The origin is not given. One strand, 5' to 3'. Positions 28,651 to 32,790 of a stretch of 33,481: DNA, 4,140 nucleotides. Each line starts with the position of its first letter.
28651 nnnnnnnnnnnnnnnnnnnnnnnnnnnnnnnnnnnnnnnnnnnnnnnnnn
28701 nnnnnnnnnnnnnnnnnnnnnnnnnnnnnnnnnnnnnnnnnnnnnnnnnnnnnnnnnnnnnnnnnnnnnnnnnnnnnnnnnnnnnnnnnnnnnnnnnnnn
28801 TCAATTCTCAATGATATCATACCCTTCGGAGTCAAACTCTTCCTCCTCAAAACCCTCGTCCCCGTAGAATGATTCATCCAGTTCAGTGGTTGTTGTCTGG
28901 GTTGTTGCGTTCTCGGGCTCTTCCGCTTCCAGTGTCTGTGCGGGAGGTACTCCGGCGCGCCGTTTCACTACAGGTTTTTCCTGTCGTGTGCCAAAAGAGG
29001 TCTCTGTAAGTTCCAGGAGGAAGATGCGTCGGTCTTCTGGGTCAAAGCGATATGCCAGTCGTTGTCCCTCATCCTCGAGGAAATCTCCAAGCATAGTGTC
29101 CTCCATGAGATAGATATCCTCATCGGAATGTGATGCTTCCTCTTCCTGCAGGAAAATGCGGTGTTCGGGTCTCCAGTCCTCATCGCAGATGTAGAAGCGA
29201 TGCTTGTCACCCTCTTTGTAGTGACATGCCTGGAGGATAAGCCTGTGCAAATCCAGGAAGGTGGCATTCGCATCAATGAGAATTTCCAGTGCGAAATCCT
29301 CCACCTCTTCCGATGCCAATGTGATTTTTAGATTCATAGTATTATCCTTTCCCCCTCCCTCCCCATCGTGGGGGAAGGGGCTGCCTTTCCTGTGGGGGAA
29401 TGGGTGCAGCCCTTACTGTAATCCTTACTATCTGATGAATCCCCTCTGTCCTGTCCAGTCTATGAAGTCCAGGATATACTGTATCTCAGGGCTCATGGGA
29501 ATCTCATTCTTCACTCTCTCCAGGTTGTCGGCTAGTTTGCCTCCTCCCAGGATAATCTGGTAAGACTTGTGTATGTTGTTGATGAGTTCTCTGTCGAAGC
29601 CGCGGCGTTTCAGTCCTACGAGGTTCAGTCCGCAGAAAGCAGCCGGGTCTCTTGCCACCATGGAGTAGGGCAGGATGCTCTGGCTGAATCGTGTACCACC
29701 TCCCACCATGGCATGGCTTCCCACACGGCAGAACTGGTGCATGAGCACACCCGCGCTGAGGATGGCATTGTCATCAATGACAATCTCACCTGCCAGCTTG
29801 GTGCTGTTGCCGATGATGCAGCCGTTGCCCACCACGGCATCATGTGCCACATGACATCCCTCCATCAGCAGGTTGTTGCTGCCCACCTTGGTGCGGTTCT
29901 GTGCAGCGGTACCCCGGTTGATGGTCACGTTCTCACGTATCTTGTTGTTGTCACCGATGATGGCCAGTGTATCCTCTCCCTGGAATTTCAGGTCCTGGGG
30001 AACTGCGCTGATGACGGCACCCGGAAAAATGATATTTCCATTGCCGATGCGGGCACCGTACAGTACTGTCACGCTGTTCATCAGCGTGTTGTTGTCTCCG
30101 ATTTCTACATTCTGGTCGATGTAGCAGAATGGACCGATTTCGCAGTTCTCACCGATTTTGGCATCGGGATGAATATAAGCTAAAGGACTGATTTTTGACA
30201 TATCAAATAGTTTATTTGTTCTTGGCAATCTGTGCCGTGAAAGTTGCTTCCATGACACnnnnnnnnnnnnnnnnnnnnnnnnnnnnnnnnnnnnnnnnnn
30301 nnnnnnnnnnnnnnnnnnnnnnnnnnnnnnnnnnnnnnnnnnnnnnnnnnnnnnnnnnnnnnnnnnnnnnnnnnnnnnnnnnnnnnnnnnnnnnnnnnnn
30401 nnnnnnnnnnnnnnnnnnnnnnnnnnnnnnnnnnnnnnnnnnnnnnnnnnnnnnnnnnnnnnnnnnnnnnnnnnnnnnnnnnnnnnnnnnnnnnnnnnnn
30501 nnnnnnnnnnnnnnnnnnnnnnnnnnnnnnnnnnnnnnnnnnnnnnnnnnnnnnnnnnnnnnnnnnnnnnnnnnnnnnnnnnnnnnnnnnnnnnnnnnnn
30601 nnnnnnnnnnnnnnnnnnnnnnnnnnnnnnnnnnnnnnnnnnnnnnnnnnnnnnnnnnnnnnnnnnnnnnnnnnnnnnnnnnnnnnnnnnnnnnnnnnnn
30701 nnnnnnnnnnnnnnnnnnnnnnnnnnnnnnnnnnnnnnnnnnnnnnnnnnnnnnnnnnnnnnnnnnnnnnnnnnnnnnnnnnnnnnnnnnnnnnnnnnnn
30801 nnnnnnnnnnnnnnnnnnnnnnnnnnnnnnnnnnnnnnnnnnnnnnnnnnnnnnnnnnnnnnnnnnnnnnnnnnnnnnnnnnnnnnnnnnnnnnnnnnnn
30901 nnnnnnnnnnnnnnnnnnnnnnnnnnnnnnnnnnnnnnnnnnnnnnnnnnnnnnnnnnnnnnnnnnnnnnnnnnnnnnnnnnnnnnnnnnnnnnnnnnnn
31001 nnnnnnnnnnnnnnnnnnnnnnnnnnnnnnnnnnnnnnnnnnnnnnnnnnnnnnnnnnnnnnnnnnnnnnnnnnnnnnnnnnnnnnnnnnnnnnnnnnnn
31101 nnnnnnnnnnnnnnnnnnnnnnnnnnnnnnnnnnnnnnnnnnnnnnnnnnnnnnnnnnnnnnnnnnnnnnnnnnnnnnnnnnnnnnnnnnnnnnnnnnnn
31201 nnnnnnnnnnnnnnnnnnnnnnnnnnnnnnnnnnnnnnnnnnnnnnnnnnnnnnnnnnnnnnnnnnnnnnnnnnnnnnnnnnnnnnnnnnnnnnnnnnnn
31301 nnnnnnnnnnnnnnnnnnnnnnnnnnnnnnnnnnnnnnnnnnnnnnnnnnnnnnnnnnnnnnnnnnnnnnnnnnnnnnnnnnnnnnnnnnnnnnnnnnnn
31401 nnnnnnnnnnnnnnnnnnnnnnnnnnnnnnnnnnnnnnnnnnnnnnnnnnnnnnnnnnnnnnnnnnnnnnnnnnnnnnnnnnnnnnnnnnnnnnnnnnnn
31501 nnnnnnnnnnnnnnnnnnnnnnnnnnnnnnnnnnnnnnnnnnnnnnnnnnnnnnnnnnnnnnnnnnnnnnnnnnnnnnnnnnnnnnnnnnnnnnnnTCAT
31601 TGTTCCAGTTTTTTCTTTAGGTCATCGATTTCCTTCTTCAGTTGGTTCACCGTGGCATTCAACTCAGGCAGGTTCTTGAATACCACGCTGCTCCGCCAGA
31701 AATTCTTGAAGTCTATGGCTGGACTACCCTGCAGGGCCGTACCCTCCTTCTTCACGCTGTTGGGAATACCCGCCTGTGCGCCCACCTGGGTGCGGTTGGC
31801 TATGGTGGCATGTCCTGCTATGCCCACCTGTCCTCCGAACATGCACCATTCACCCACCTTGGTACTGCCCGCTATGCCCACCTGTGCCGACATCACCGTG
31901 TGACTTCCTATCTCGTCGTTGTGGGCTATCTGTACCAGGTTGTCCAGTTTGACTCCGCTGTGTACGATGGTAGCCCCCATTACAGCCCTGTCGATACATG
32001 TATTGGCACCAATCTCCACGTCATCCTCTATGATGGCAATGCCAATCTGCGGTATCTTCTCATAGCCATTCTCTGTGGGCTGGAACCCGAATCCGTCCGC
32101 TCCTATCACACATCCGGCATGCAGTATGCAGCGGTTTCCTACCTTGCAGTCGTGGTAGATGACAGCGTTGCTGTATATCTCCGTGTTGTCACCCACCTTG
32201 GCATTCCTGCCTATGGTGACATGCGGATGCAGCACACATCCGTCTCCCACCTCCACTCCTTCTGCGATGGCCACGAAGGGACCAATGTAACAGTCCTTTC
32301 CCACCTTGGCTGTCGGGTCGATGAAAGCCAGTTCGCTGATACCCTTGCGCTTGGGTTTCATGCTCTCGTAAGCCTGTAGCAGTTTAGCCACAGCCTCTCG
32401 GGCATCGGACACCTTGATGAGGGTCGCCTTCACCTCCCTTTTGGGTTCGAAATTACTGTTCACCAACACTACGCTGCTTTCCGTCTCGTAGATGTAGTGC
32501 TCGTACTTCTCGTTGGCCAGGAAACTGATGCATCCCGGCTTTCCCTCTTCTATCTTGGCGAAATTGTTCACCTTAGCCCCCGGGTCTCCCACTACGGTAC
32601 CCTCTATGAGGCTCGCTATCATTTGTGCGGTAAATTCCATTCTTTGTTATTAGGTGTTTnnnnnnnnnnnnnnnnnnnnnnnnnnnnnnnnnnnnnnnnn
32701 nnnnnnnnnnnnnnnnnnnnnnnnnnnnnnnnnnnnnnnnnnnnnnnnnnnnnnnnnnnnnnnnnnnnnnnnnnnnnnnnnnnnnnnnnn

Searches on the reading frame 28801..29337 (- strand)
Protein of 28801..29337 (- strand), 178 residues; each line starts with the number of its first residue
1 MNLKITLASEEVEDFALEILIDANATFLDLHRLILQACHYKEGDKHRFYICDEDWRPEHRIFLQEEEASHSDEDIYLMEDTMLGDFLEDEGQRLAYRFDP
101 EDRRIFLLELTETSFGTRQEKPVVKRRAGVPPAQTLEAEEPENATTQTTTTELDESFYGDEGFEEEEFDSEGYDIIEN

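Call 9: search_protein_families(library=pfam, proteins=[window:28801-29337:-])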
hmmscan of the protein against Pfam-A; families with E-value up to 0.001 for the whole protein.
window:28801-29337:- (178 aa): 1 family
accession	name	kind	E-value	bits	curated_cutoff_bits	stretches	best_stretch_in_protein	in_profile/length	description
PF07929.16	PRiA4_ORF3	-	9.9e-11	42.1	26.6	1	2-126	4-122/173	Plasmid pRiA4b ORF-3-like protein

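Call 18: find_encoding_contigs(protein=window:28801-29337:-, flank=3000, max_places=10)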
Protein window:28801-29337:- (178 aa): 22 contigs read that carry it; 10 places shown.
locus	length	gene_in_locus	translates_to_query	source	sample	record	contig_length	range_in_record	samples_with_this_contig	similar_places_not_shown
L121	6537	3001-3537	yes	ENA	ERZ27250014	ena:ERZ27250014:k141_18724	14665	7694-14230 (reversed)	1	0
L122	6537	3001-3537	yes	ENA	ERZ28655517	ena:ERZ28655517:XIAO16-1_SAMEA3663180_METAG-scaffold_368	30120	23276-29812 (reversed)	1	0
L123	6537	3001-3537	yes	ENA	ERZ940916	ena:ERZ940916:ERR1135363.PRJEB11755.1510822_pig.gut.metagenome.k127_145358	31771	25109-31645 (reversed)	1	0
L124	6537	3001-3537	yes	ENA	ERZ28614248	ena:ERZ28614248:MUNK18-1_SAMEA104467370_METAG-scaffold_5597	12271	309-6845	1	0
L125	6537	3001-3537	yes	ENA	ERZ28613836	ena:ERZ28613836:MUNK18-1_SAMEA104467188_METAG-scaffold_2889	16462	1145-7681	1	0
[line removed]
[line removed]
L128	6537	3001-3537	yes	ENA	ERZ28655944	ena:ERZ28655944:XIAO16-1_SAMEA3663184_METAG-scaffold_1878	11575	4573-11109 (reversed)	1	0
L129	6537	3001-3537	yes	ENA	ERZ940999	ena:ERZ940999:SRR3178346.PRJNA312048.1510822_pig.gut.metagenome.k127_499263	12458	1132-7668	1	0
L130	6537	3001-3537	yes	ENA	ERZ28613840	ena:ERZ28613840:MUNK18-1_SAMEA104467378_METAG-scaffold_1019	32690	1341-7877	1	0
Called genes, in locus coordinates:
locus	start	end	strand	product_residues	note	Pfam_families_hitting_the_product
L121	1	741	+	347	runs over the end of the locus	PF14602:Hexapep_2 (faint), PF04613:LpxD, PF25084:LbH_EIF2B, PF25087:GMPPB_C, PF00132:Hexapep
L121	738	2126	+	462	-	PF03331:LpxC, PF07977:FabA, PF22817:ApeP-like, PF22818:ApeI-like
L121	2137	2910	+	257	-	PF00132:Hexapep (weak), PF25084:LbH_EIF2B (faint), PF25087:GMPPB_C, PF00132:Hexapep (weak), PF25087:GMPPB_C (weak), PF00132:Hexapep, PF13720:Acetyltransf_11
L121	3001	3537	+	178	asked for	PF07929:PRiA4_ORF3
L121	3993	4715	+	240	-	PF01715:IPPT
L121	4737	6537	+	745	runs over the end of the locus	PF00912:Transgly, PF28500:PBP_middle, PF00905:Transpeptidase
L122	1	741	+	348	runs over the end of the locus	?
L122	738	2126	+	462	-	PF03331:LpxC, PF07977:FabA, PF22817:ApeP-like, PF22818:ApeI-like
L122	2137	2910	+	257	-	PF00132:Hexapep (weak), PF25084:LbH_EIF2B (faint), PF25087:GMPPB_C, PF00132:Hexapep (weak), PF25087:GMPPB_C (weak), PF00132:Hexapep, PF13720:Acetyltransf_11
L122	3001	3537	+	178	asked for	PF07929:PRiA4_ORF3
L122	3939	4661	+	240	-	PF01715:IPPT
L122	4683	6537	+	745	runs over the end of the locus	PF00912:Transgly, PF28500:PBP_middle, PF00905:Transpeptidase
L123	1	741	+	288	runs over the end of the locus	?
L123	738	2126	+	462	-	PF03331:LpxC, PF07977:FabA, PF22817:ApeP-like, PF22818:ApeI-like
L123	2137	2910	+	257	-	PF00132:Hexapep (weak), PF25084:LbH_EIF2B (faint), PF25087:GMPPB_C, PF00132:Hexapep (weak), PF25087:GMPPB_C (weak), PF00132:Hexapep, PF13720:Acetyltransf_11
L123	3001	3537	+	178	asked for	PF07929:PRiA4_ORF3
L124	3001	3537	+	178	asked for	PF07929:PRiA4_ORF3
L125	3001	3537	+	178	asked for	PF07929:PRiA4_ORF3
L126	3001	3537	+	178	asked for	PF07929:PRiA4_ORF3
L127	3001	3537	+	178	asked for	PF07929:PRiA4_ORF3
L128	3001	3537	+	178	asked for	PF07929:PRiA4_ORF3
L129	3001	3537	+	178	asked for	PF07929:PRiA4_ORF3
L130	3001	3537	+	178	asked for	PF07929:PRiA4_ORF3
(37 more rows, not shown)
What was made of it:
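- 28801..29337 (-): PRiA4_ORF3-like gene (178 aa), the upstream cistron. It is identical in at least 22 pig-gut contigs that were read. calls 9, 18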

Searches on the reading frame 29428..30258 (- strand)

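Call 9: search_protein_families(library=pfam, proteins=[window:29428-30258:-])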
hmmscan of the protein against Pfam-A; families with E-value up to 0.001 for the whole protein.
window:29428-30258:- (276 aa): 4 families
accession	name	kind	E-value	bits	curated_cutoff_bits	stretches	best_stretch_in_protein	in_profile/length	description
PF00132.30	Hexapep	-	4.4e-31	105.7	27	3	123-156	2-35/36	Bacterial transferase hexapeptide (six repeats)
PF13720.11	Acetyltransf_11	-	1.1e-21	77.4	24.5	1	195-275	2-82/82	Udp N-acetylglucosamine O-acyltransferase; Domain 2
PF25084.1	LbH_EIF2B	-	6.2e-13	49.1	54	2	99-183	22-103/105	EIF2B subunit epsilon LbH domain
PF25087.1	GMPPB_C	-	5e-07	29.8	39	0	28-73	6-50/110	GMPPB C-terminal domain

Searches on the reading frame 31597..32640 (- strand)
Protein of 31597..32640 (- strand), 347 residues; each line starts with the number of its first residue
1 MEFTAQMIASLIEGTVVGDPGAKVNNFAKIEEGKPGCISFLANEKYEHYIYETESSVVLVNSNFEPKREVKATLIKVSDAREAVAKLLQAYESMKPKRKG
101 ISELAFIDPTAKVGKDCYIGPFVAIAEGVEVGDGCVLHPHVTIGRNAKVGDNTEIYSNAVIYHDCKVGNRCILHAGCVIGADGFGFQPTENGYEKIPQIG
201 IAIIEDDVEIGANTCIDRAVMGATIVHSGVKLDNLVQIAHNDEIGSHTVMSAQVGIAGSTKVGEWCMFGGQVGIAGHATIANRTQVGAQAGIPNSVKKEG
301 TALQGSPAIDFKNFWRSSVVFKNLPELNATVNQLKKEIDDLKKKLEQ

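Call 9: search_protein_families(library=pfam, proteins=[window:31597-32640:-])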
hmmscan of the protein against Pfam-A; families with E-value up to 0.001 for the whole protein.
window:31597-32640:- (347 aa): 5 families
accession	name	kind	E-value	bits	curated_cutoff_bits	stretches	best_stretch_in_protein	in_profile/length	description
PF00132.30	Hexapep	-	1.6e-29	100.8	27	2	111-145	2-36/36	Bacterial transferase hexapeptide (six repeats)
PF04613.19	LpxD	-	4.1e-21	75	30.8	1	23-89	3-69/70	UDP-3-O-[3-hydroxymyristoyl] glucosamine N-acyltransferase, LpxD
PF25084.1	LbH_EIF2B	-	5.5e-14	52.5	54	1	108-179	7-75/105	EIF2B subunit epsilon LbH domain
PF25087.1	GMPPB_C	-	4.8e-10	39.6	39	1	106-182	6-80/110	GMPPB C-terminal domain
PF14602.12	Hexapep_2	-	5.9e-07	29.5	27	0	112-137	3-26/34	Hexapeptide repeat of succinyl-transferase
